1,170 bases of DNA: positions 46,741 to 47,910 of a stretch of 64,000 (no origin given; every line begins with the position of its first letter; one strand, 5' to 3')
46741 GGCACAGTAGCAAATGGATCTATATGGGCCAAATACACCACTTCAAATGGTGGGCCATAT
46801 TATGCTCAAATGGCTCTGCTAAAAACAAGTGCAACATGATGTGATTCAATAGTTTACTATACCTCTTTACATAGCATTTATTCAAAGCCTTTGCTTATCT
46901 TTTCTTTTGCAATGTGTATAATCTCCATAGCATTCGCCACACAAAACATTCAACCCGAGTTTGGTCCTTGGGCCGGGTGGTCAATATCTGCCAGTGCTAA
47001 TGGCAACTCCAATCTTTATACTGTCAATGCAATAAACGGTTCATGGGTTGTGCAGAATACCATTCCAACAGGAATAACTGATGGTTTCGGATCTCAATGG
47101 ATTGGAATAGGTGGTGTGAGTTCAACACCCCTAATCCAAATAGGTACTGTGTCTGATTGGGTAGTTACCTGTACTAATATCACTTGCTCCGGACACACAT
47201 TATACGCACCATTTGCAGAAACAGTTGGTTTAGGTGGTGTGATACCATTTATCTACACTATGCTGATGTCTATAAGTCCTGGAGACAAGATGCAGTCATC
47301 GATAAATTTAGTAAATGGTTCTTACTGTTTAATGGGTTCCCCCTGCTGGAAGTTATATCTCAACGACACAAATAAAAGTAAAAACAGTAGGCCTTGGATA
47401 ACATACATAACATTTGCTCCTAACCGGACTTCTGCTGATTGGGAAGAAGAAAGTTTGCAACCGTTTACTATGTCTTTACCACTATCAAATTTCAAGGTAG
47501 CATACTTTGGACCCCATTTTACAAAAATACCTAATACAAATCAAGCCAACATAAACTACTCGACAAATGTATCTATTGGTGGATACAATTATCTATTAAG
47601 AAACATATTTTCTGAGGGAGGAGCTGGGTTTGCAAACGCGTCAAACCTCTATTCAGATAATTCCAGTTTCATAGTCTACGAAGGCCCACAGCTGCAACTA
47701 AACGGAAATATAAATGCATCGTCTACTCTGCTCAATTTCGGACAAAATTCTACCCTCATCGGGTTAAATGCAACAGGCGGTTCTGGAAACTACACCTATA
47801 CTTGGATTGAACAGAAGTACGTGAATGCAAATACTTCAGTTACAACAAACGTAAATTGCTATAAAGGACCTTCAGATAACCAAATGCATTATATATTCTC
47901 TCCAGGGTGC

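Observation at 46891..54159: Giant 2,422-aa secreted protein fusing an eqolisin (peptidase G1)-like domain to four DUF2341/LamG-like modules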

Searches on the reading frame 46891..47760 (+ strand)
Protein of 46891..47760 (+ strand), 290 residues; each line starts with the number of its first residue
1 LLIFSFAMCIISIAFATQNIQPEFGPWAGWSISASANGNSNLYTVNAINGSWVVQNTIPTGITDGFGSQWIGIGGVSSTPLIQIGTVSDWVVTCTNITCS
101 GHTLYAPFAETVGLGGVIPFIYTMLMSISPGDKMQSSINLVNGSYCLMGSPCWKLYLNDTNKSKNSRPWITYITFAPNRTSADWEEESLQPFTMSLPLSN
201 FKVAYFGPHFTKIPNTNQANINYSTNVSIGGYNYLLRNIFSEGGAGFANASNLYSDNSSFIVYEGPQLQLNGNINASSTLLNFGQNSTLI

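Call 7: search_protein_families(library=pfam, proteins=[window:46891-47760:+], max_evalue=10)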
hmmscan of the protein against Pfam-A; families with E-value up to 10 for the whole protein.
window:46891-47760:+ (290 aa): 0 families

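Call 8: search_solved_structures(query=window:46891-47760:+, max_evalue=10, show_alignments=3)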
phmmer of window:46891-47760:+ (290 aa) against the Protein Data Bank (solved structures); distinct sequences matched with E-value up to 10: 0.

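Call 9: find_homologous_proteins(query=window:46891-47760:+, max_evalue=0.001)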
Query window:46891-47760:+ (290 aa): 8 proteins with E <= 0.001 among 521 candidates.
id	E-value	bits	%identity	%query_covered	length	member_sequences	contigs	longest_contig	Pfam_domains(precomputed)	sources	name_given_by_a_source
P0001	2.7e-62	229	43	100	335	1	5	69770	-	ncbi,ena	-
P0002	5.6e-57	211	45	91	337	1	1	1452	-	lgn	-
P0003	8.1e-31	125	49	57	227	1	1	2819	-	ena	-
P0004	5.4e-29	119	45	53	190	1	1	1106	PF01828.25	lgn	-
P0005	9.2e-15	73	34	81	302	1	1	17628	PF01828.25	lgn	-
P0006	2.0e-14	72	33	69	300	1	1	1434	PF01828.25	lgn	-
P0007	1.1e-5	43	31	60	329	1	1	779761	PF01828.25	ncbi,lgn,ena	-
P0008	4.6e-4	38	29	57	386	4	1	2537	PF01828.25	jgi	-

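Call 11: search_solved_structures(query=A1, max_evalue=10, show_alignments=4)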
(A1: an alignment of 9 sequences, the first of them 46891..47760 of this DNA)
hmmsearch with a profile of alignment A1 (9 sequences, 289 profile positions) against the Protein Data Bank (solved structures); distinct sequences matched with E-value up to 10: 4.
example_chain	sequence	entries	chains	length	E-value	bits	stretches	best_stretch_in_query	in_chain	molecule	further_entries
1y43_B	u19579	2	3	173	1e-14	57.7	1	89-239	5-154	Aspergillopepsin II heavy chain | Aspergillopepsin-2 heavy chain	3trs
1s2b_A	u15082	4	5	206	1.9e-07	33.8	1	84-226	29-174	Scytalidopepsin B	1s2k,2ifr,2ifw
26la_U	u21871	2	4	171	0.056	15.8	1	201-287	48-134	Structural protein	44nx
5c17_A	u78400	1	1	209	0.13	14.7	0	176-216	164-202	MerB2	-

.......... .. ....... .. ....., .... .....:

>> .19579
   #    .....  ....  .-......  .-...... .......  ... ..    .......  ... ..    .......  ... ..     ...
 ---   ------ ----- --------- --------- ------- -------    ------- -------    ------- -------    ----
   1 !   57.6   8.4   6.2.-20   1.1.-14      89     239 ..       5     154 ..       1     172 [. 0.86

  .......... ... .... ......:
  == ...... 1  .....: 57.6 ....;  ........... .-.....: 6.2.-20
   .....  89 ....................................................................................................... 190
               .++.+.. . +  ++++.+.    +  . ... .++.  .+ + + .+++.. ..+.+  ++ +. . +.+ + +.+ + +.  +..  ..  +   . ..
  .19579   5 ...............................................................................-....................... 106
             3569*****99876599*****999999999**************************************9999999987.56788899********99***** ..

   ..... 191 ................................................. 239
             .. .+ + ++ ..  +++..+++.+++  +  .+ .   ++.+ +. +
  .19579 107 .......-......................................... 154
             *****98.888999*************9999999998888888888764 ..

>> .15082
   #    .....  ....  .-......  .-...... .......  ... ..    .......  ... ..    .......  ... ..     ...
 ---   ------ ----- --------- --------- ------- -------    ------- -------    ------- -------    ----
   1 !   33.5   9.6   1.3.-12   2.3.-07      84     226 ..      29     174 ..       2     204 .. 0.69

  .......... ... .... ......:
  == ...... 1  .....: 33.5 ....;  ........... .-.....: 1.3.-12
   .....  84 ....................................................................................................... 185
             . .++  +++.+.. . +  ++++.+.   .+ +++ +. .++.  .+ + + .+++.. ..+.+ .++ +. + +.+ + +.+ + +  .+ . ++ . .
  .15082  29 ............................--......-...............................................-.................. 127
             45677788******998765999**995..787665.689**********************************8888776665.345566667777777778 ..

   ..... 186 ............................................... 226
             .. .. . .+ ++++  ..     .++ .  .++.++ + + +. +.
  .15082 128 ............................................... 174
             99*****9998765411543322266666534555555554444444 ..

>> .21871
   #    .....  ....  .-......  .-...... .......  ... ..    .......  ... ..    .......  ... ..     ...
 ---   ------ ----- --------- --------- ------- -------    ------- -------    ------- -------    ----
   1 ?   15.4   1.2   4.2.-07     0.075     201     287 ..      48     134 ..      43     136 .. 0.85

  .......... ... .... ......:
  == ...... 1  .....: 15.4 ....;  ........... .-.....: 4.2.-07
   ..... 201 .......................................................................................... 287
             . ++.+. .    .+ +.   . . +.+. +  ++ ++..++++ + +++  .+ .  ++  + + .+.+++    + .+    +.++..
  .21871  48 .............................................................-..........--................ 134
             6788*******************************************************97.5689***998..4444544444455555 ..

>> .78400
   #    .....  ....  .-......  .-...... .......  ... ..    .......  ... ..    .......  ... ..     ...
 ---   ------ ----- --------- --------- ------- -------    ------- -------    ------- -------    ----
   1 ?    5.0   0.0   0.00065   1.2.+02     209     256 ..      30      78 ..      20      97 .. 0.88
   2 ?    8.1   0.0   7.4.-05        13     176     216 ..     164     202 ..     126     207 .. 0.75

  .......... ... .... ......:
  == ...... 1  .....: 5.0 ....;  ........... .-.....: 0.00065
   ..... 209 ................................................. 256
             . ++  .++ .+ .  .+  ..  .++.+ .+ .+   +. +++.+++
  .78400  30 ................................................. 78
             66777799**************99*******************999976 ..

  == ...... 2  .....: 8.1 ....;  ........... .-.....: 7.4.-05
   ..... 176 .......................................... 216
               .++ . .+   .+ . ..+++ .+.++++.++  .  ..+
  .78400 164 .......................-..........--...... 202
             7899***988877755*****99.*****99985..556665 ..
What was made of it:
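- On MEROPS G1 / Pfam PF01828 Peptidase_A4: The mixed profile hits 1y43_B at 1e-14 (call 11).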

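Call 23: find_related_loci(query=A2, collection=genome_contigs, flank=10000)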
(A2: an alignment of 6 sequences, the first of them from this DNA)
Query A2 (239 aa) in genome_contigs; peptide patterns used: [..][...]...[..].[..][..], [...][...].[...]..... (x = any residue, [..] = any of these).
32 stretches matched a pattern; 1 encode a relative of the query (tblastn E <= 1e-3); 1 distinct loci.
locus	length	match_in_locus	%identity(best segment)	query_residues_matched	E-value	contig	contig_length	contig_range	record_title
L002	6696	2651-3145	32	1-185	9e-16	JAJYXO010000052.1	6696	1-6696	MAG: Candidatus Micrarchaeota archaeon isolate FK3.bin49 NODE_22289_length_6696_cov_2.179479, whole genome shotgun seque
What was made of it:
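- Tried and rejected: The second returned only one locus, L002, a Micrarchaeota MAG (call 23).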

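Call 34: predict_structure(alignment_id=A1)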
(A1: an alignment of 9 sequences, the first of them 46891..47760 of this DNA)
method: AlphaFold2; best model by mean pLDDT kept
length: 290 residues; sequences in the alignment: 9
mean_pLDDT: 56.8   pTM: 0.63
mean pLDDT of the five models: 56.8, 56.8, 53.7, 52.3, 47.7
residues with pLDDT >= 90: 5; 70-90: 84; 50-70: 78; < 50: 123
segments of 3 or more residues with pLDDT < 50: 1-26, 37-41, 115-119, 191-202, 211-256, 265-290
pLDDT, mean of each block of 10 residues (from residue 1): 43 32 47 52 71 67 66 72 80 65 76 54 69 86 74 87 69 80 64 41 53 43 44 29 31 44 44 33 29
secondary structure, 60 per line:
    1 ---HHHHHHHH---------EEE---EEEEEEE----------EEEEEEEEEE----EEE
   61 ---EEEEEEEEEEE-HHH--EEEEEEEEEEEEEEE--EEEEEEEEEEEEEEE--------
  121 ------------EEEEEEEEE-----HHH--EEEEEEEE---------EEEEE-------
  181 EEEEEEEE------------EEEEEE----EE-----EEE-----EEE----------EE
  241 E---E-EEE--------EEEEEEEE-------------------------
elements in order: H4-11 E21-23 E27-33 E44-53 E58-60 E64-74 E81-95 E98-112 E133-141 E152-159 E169-173 E181-188 E201-206 E218-220 E226-228 E239-241 E247-249 E258-265
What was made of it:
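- On MEROPS G1 / Pfam PF01828 Peptidase_A4: The model quality is low (pLDDT 56.8; call 34).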

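Call 37: search_protein_representatives(alignment_id=A1)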
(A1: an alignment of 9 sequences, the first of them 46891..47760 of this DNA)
Query: 9 sequences, 289 profile positions. Proteins with E-value up to 0.001 (for the whole library): 9942; up to 1e-10: 6014; up to 1e-30: 1018. The best 150 are listed.
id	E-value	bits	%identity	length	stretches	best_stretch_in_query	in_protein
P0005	2.1e-109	381.6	-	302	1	1-289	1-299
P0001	2.3e-103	361.8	-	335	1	12-289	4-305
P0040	9.9e-97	340.0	-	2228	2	46-278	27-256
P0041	7.2e-76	271.5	-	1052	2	27-277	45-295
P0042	3.0e-75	269.5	-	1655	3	49-271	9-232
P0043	8.1e-71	255.0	-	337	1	10-282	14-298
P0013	8.9e-70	251.5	-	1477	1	28-278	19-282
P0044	7.0e-67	242.0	-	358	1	9-274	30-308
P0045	8.8e-64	231.9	-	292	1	12-271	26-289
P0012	2.0e-63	230.7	-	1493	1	43-280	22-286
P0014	4.2e-61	223.1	-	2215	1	42-276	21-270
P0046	5.0e-60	219.5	-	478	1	32-270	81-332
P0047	4.6e-58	213.1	-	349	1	6-271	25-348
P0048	1.2e-57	211.7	-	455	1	12-278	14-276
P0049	4.0e-57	210.0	-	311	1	35-280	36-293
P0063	9.6e-53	195.6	-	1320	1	45-288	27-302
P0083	1.3e-49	185.4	-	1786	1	42-276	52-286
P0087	1.8e-49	184.9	-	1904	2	26-271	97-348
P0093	5.4e-49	183.3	-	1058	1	34-270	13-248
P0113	9.3e-48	179.3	-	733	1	32-275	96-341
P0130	6.2e-47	176.6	-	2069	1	52-276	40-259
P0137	1.6e-46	175.2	-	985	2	50-275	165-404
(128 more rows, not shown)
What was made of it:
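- On MEROPS G1 / Pfam PF01828 Peptidase_A4: Other prokaryotic members carry extensions of about 100 aa (call 37).
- The G1 family is very abundant in metagenomes as small secreted proteins: 9,942 cluster representatives, mostly 250-400 aa (call 37).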

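Call 39: search_protein_families(library=pfam, proteins=[P0040, P0042, P0083, P0087, P0130], max_evalue=0.001)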
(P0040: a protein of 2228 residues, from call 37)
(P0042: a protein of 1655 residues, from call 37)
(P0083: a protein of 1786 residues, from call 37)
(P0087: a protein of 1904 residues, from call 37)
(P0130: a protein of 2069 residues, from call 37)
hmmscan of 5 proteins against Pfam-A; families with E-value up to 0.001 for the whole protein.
P0040 (2228 aa): 6 families
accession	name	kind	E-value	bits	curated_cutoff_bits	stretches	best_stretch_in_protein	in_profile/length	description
PF01828.24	Peptidase_A4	-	5.2e-34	117.9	22.3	2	34-197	2-167/206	Peptidase A4 family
PF25174.1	Beta-prop_THOC3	-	1.6e-07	31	305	0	1324-1421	93-188/272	THOC3 beta-propeller domain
PF23414.1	Beta-prop_EML_2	-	6.5e-06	26.2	90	0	1326-1423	5-100/266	Echinoderm microtubule-associated protein second beta-propeller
PF01436.27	NHL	-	0.00018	21.8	20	0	1579-1601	3-25/28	NHL repeat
PF02239.22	Cytochrom_D1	-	0.00056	19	25.5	0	1409-1490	40-116/368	Cytochrome D1 heme domain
PF20067.5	SSL_N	-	0.00068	19.9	18.9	0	1573-1594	16-37/46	Strictosidine synthase-like, N-terminal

P0042 (1655 aa): 2 families
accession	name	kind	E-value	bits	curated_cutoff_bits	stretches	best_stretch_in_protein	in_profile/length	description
PF01828.24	Peptidase_A4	-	1.4e-18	67.5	22.3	1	13-171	2-158/206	Peptidase A4 family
PF24681.1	Kelch_KLHDC2_KLHL20_DRC7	-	5.1e-05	23.1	50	1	713-929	3-221/221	KLHDC2/KLHL20/DRC7 Kelch-repeats domain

P0083 (1786 aa): 0 families

P0087 (1904 aa): 1 family
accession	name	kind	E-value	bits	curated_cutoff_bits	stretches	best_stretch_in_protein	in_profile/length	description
PF01828.24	Peptidase_A4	-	3.3e-20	72.9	22.3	1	138-288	11-160/206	Peptidase A4 family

P0130 (2069 aa): 7 families
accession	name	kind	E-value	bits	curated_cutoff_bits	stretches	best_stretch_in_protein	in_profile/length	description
PF10282.15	Lactonase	-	1.4e-12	47.9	21.7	1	1098-1213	193-324/344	Lactonase, 7-bladed beta-propeller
PF25174.1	Beta-prop_THOC3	-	6.3e-11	42.2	305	1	1060-1279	53-268/272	THOC3 beta-propeller domain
PF13927.12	Ig_3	-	3.3e-07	31.1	30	0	1657-1697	2-44/78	Immunoglobulin domain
PF23414.1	Beta-prop_EML_2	-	5.3e-06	26.4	90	0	1058-1137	3-80/266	Echinoderm microtubule-associated protein second beta-propeller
PF24681.1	Kelch_KLHDC2_KLHL20_DRC7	-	7.5e-06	25.8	50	0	463-590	46-177/221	KLHDC2/KLHL20/DRC7 Kelch-repeats domain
PF25172.1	Beta-prop_WDR3_2nd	-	0.00055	19.7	140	0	1066-1137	11-79/293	WDR3 second beta-propeller domain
PF20010.5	Collagen_trimer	-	0.00066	20.1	23.8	0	1189-1207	18-36/49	Collagen trimerization domain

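Call 40: fold_search(model_id=the predicted structure, library=pdb)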
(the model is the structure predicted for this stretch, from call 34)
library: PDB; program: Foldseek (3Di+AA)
matches with E <= 10: 1050; with E <= 0.001: 8
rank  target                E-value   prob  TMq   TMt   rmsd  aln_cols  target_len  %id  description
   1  2ifw_A                3.8e-06  1.00  0.37  0.52   4.8       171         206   18  Crystal structure of scytalido-glutamic peptidase with a transition state analog inhibitor (released 2006-10-03)
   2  2ifr_A                4.9e-06  1.00  0.36  0.50   5.0       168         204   17  Crystal structure of Scytalido-glutamic peptidase with a peptide based transition state analog (released 2006-10-03)
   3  1s2b                  5.8e-05  1.00  0.34  0.49   5.2       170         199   17  Structure of SCP-B the first member of the Eqolisin family of Peptidases to have its structure determined (released 2004-04-27)
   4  7zvc_A                1.2e-04  1.00  0.28  0.31  12.3       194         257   16  Second crystal form of the mature glutamic-class prolyl-endopeptidase neprosin at 1.85 A resolution. (released 2022-08-10)
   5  9qr8_A                1.8e-04  1.00  0.30  0.34  10.3       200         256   18  Gliadin degrading prolyl endopeptidase Celiacase (neprosin C334V) (released 2025-10-22)
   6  7zvb_A                4.7e-04  0.96  0.28  0.31  18.9       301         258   15  Crystal Structure of the mature form of the glutamic-class prolyl-endopeptidase neprosin at 2.35 A resolution. (released 2022-08-10)
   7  7zu8_A                7.6e-04  1.00  0.30  0.27  11.3       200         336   14  Crystal Structure of the zymogen form of the glutamic-class prolyl-endopeptidase neprosin at 2.05 A resolution in pres (released 2022-08-10)
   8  7zva_A                8.0e-04  1.00  0.32  0.28  11.2       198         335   16  Crystal Structure of the native zymogen form of the glutamic-class prolyl-endopeptidase neprosin at 1.80 A resolution. (released 2022-08-10)
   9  6n3r_G                2.2e-03  0.90  0.18  0.34  15.4       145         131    8  Sheep Galectin-11 (LGALS11) complex with galactose (released 2020-05-20)
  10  9ya0_KE               2.4e-03  0.94  0.23  0.16   9.6       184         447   10  Cryo-EM structure of pre-conoid ring 2 (PCR P2 ring)from Toxoplasma gondii (released 2025-11-19)
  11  7anm_C                2.7e-03  0.51  0.16  0.10  20.7       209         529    9  Nudaurelia capensis omega virus capsid: virus-like particles expressed in Nicotiana benthamiana (released 2021-08-25)
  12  5gzd_A                3.1e-03  0.85  0.20  0.34  14.8       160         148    8  Galectin-8 N-terminal domain carbohydrate recognition domain (released 2016-12-21)
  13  6n44_F                3.5e-03  0.90  0.20  0.38  15.3       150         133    9  Sheep Galectin-11 (LGALS11) complex with glycerol (released 2020-05-20)
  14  4awd_B                3.6e-03  0.25  0.13  0.12  16.7       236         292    9  Crystal structure of the beta-porphyranase BpGH16B (BACPLE_01689) from the human gut bacterium Bacteroides plebeius (released 2012-07-25)
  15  4awd_A                4.0e-03  0.25  0.13  0.13  19.1       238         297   10  Crystal structure of the beta-porphyranase BpGH16B (BACPLE_01689) from the human gut bacterium Bacteroides plebeius (released 2012-07-25)
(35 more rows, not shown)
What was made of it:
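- On MEROPS G1 / Pfam PF01828 Peptidase_A4: 1y43_B is also hit (call 40).
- The top three PDB fold hits are scytalidoglutamic peptidase (call 40). The N-domain model is poor: mean pLDDT 56.8, TMt about 0.5 (calls 34, 40). The G1 fold belongs to the ConA-like superfamily, and the Foldseek list also contains galectins (call 40).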

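Call 53: search_protein_families(library=ncbifam, proteins=[window:46891-47760:+], max_evalue=1)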
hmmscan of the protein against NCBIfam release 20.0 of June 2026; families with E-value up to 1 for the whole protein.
window:46891-47760:+ (290 aa): 1 family
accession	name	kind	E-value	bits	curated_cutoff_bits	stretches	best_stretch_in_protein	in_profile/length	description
TIGR04176.1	MarR_EPS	equivalog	0.12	12.4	88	1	211-249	14-52/105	MarR family EPS-associated transcriptional regulator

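Call 83: search_solved_structures(query=A2, max_evalue=10, show_alignments=2)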
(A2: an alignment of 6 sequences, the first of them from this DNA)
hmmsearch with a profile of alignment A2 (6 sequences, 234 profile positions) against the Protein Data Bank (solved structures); distinct sequences matched with E-value up to 10: 0.
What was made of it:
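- On MEROPS G1 / Pfam PF01828 Peptidase_A4: The subfamily-only profile finds no PDB G1 entry (call 83).
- Tried and rejected: The subfamily-only profile A2 against PDB found nothing (call 83).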

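Call 86: search_solved_structures(query=A6, max_evalue=0.01, show_alignments=0)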
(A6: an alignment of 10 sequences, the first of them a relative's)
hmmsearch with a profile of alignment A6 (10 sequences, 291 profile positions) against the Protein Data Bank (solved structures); distinct sequences matched with E-value up to 0.01: 2.
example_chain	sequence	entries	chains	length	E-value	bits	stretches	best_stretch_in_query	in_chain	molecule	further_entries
1y43_B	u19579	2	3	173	1.6e-17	66.9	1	103-252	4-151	Aspergillopepsin II heavy chain | Aspergillopepsin-2 heavy chain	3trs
1s2b_A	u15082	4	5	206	1.3e-11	47.5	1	68-268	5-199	Scytalidopepsin B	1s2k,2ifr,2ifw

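Call 87: find_encoding_contigs(protein=P0005, flank=4000, max_places=1)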
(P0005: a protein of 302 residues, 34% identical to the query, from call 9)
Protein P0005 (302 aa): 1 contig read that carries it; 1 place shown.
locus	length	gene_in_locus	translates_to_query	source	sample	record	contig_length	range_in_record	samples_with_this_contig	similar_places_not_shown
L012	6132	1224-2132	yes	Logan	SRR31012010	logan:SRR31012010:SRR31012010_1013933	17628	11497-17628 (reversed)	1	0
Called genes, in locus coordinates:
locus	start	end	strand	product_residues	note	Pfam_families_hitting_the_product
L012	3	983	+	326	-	?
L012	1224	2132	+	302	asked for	PF01828:Peptidase_A4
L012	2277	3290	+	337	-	-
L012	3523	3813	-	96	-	PF03795:YCII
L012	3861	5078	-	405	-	PF00682:HMGL-like, PF22617:HCS_D2 (weak)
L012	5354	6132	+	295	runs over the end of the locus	PF01557:FAA_hydrolase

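Call 94: search_protein_families(library=pfam, proteins=[P0063, P0113, P0137, P0041, P0093], max_evalue=0.001)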
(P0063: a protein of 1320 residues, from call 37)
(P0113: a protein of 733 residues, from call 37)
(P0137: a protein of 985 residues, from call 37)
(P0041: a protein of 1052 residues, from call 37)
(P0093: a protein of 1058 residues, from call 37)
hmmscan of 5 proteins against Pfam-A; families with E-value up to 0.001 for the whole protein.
P0063 (1320 aa): 3 families
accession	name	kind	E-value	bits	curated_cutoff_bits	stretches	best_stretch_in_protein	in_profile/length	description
PF22352.2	K319L-like_PKD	-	2e-06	28.2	27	0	294-372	17-82/84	K319L-like, PKD domain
PF13927.12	Ig_3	-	4.5e-06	27.5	30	0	939-977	4-41/78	Immunoglobulin domain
PF13573.12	SprB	-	0.00029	20.8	28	0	959-973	20-34/37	SprB repeat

P0113 (733 aa): 2 families
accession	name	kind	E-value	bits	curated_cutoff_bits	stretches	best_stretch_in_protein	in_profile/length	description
PF01828.24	Peptidase_A4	-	5.7e-17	62.3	22.3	1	122-273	2-159/206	Peptidase A4 family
PF10102.14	DUF2341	-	1.5e-06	29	23.4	1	459-551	9-83/84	Domain of unknown function (DUF2341)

P0137 (985 aa): 0 families

P0041 (1052 aa): 2 families
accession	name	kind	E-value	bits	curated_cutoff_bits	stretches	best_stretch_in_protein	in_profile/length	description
PF01828.24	Peptidase_A4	-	4.4e-69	232.5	22.3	2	706-927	1-205/206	Peptidase A4 family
PF00041.27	fn3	-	0.00038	21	25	0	282-341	13-71/84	Fibronectin type III domain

P0093 (1058 aa): 3 families
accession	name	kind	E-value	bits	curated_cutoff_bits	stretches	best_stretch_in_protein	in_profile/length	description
PF01828.24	Peptidase_A4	-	2.1e-20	73.5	22.3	1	32-188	2-158/206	Peptidase A4 family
PF24681.1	Kelch_KLHDC2_KLHL20_DRC7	-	5.9e-10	39.2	50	1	576-700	3-128/221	KLHDC2/KLHL20/DRC7 Kelch-repeats domain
PF01344.31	Kelch_1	-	0.00041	20.3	20.1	0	679-701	5-27/46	Kelch motif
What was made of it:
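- On PKD / Ig-like repeats: Relative P0063 scores 28.2 bits on K319L-like_PKD, above the 27-bit gathering score, although no single stretch passes on its own (call 94).
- The domain sits at the N-terminus of many different giant proteins: DUF2341 arrays, Kelch/beta-propeller arrays and fn3 (calls 39, 94).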
